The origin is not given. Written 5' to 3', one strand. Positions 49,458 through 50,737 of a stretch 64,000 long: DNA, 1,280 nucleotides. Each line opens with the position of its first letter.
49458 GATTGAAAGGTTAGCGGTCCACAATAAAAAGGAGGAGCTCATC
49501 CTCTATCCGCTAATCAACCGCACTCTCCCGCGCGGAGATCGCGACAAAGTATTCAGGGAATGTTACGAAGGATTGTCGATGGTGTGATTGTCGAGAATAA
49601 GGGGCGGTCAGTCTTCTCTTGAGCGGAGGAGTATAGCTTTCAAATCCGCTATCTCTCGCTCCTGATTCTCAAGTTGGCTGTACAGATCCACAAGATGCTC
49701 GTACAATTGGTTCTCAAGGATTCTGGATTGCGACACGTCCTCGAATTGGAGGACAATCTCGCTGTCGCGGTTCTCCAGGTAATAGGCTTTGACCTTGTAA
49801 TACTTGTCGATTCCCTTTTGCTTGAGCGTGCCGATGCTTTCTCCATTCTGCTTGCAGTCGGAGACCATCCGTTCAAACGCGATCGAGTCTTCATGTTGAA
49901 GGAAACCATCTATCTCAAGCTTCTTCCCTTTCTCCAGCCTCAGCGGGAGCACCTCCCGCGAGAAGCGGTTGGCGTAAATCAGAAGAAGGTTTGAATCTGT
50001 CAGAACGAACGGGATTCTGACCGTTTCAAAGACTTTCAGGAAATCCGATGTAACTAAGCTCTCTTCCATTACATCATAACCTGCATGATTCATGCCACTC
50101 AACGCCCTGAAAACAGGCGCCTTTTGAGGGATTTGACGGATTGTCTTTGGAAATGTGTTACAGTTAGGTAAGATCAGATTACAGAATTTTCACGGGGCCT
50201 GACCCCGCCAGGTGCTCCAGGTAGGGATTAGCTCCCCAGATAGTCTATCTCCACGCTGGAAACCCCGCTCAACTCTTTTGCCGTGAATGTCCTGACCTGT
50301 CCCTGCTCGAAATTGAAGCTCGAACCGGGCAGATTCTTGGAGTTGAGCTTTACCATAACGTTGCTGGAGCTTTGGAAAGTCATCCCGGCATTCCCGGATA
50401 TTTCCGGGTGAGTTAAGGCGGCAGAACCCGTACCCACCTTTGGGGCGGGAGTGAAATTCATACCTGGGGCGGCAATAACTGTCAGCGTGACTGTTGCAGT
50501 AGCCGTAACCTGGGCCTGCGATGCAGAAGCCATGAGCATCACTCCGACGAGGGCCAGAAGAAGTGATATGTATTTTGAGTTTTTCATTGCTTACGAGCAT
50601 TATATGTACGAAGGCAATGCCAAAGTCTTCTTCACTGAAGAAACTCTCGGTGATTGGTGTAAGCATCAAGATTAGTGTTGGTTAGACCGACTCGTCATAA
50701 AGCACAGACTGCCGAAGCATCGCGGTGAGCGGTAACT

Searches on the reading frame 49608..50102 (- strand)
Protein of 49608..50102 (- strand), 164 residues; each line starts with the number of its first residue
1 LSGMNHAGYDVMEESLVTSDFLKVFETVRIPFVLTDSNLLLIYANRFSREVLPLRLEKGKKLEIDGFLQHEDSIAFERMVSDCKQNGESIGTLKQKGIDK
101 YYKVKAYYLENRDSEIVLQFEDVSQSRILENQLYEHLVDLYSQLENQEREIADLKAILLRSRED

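Call 3: search_protein_families(library=pfam, proteins=[window:49608-50102:-], max_evalue=1)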
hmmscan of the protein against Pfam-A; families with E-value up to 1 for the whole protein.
window:49608-50102:- (164 aa): 3 families
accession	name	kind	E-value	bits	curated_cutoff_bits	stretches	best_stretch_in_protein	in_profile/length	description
PF19453.4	DUF5991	-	0.049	14.4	24.3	1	84-138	31-87/122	Family of unknown function (DUF5991)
PF22879.1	AIPR_N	-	0.079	13.4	28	1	58-136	29-107/151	Abortive infection phage resistance protein N-terminal domain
PF05478.16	Prominin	-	0.085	11.4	34.3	1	62-141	519-602/799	Prominin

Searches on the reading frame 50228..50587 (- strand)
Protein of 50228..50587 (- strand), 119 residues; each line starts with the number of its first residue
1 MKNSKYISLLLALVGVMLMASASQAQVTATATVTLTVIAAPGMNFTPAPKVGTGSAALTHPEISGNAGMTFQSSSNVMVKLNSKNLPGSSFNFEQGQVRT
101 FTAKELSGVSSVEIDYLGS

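Call 3: search_protein_families(library=pfam, proteins=[window:50228-50587:-], max_evalue=1)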
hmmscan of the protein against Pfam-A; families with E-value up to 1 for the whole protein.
window:50228-50587:- (119 aa): 1 family
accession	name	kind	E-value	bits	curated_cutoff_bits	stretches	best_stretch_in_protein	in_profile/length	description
PF19609.4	DUF6114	-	0.55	11.4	27.9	1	6-45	46-85/106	Family of unknown function (DUF6114)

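Call 4: search_protein_families(library=ncbifam, proteins=[window:50228-50587:-], max_evalue=1)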
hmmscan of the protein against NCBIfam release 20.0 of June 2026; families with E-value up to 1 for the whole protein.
window:50228-50587:- (119 aa): 1 family
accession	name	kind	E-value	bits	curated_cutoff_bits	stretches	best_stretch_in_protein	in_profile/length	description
NF040661.1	Osc7112_2153fam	equivalog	0.12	12.8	50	1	1-45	1-45/75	Osc7112_2153 family protein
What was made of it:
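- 50228..50587 (-): Small secreted protein (119 aa) conserved downstream of the usher in the Kryptoniota-type loci. No family assignment (calls 3, 4).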
